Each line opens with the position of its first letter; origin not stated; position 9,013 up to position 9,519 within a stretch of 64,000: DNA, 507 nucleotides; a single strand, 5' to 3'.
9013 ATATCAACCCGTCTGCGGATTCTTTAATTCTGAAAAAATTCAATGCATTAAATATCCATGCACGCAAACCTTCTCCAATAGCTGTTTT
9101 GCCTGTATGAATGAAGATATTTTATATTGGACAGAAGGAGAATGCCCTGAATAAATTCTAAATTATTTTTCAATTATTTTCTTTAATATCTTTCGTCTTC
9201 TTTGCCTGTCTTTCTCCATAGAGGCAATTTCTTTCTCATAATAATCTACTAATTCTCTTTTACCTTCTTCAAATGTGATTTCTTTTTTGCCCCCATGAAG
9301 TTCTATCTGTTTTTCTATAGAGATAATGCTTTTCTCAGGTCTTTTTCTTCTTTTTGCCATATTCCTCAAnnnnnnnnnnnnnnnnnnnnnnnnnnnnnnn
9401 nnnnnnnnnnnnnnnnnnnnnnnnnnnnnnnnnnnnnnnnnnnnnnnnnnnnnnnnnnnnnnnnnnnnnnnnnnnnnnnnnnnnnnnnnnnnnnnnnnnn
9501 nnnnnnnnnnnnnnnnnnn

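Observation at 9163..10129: Duplicated two-gene module, 19 kb apart: an AbrB-nucleotidyltransferase-helical fusion plus an overlapping small basic protein.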

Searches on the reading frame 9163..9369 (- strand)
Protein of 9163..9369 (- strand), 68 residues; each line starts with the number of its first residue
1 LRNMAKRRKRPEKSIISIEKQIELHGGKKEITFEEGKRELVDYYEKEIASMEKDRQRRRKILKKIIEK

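Call 3: search_protein_families(library=pfam, proteins=[window:9163-9369:-], max_evalue=1)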
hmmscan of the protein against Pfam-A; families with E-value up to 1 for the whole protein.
window:9163-9369:- (68 aa): 0 families

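Call 6: search_protein_families(library=ncbifam, proteins=[window:9163-9369:-], max_evalue=1)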
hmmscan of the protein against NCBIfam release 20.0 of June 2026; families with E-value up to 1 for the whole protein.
window:9163-9369:- (68 aa): 0 families

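Call 7: search_protein_families(library=padloc, proteins=[window:9163-9369:-], max_evalue=1)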
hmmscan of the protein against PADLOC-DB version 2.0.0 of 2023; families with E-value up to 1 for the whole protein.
window:9163-9369:- (68 aa): 0 families

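Call 36: find_encoding_contigs(protein=window:9166-9360:-, flank=1000, max_places=2)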
Protein window:9166-9360:- (65 aa): 3 contigs read that carry it; 1 place shown.
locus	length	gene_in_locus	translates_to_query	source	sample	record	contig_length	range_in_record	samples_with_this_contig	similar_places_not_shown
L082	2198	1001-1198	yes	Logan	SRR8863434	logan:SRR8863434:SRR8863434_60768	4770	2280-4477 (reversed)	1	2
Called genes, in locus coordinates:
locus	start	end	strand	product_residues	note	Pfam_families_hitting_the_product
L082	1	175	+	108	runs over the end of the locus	PF01451:LMWPc (faint)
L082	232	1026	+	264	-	PF22600:MTPAP-like_central (weak), PF01909:NTP_transf_2, PF18765:Polbeta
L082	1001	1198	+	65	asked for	-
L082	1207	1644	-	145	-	-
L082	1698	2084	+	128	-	-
